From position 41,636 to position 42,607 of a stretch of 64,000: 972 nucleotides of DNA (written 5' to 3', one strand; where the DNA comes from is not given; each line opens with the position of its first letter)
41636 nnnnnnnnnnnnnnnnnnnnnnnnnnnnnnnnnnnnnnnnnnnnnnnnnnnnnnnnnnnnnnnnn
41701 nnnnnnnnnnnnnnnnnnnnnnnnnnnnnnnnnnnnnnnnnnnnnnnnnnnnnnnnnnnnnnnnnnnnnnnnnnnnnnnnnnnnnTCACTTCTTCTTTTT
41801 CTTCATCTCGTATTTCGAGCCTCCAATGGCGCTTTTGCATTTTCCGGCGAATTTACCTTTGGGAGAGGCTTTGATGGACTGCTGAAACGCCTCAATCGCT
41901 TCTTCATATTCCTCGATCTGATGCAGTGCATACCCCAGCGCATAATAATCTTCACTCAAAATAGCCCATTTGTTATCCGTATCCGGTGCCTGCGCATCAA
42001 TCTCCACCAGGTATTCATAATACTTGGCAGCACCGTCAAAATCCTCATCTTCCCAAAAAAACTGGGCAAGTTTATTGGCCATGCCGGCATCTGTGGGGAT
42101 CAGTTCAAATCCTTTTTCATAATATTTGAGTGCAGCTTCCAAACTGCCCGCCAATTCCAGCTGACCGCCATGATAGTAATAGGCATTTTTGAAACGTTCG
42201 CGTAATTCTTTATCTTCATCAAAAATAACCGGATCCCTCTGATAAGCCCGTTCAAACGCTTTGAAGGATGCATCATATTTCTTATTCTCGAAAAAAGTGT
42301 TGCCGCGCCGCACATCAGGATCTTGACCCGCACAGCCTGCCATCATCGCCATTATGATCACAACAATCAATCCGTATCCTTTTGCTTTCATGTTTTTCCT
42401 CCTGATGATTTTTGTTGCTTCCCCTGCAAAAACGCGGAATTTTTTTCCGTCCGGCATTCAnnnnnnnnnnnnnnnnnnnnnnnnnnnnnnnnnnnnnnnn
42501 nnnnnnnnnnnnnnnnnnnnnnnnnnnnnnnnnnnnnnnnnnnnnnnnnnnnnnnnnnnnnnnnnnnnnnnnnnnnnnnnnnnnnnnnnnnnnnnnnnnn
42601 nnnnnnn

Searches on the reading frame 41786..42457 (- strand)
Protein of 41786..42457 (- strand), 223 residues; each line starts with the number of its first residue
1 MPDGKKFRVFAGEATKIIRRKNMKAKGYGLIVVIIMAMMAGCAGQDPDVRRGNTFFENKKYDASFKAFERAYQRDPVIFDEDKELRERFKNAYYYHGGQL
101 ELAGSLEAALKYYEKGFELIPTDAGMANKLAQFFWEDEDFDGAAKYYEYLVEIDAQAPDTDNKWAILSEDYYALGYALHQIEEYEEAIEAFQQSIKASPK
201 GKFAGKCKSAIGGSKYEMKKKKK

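Call 3: search_protein_families(library=pfam, proteins=[window:41786-42457:-], max_evalue=0.01)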
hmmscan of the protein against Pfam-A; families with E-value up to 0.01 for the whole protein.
window:41786-42457:- (223 aa): 13 families
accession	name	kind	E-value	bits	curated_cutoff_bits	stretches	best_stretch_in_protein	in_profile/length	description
PF13181.12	TPR_8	-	6.4e-15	54.4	25.7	1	171-200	4-33/34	Tetratricopeptide repeat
PF07719.23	TPR_2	-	5e-14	51.6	27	1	169-200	2-33/34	Tetratricopeptide repeat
PF00515.34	TPR_1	-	5.8e-14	51.7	27.8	2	171-199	4-32/34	Tetratricopeptide repeat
PF13432.12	TPR_16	-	8.7e-12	45.7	32.7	2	105-158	19-65/65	Tetratricopeptide repeat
PF13428.12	TPR_14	-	2.2e-11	43.7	23.5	1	91-132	2-43/44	Tetratricopeptide repeat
PF13424.12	TPR_12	-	9e-11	42.3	30.1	1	125-198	4-75/77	Tetratricopeptide repeat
PF14559.12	TPR_19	-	1.3e-05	25.8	25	0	103-156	4-57/68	Tetratricopeptide repeat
PF13176.12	TPR_7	-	1.9e-05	24.8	27.9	0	172-196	3-29/36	Tetratricopeptide repeat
PF13414.12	TPR_11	-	2e-05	24.6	26.8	1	175-200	1-26/42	TPR repeat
PF23914.1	TPR_CcmH_CycH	-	0.00071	19.9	42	0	56-152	61-149/158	Cytochrome c-type biogenesis protein H TPR domain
PF13174.12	TPR_6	-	0.0017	19.3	26.3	0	171-200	3-32/33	Tetratricopeptide repeat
PF13374.12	TPR_10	-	0.0021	18.5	27.5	0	173-196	7-30/42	Tetratricopeptide repeat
PF07720.18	TPR_3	-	0.0078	16.8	20.7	1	168-194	1-27/34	Tetratricopeptide repeat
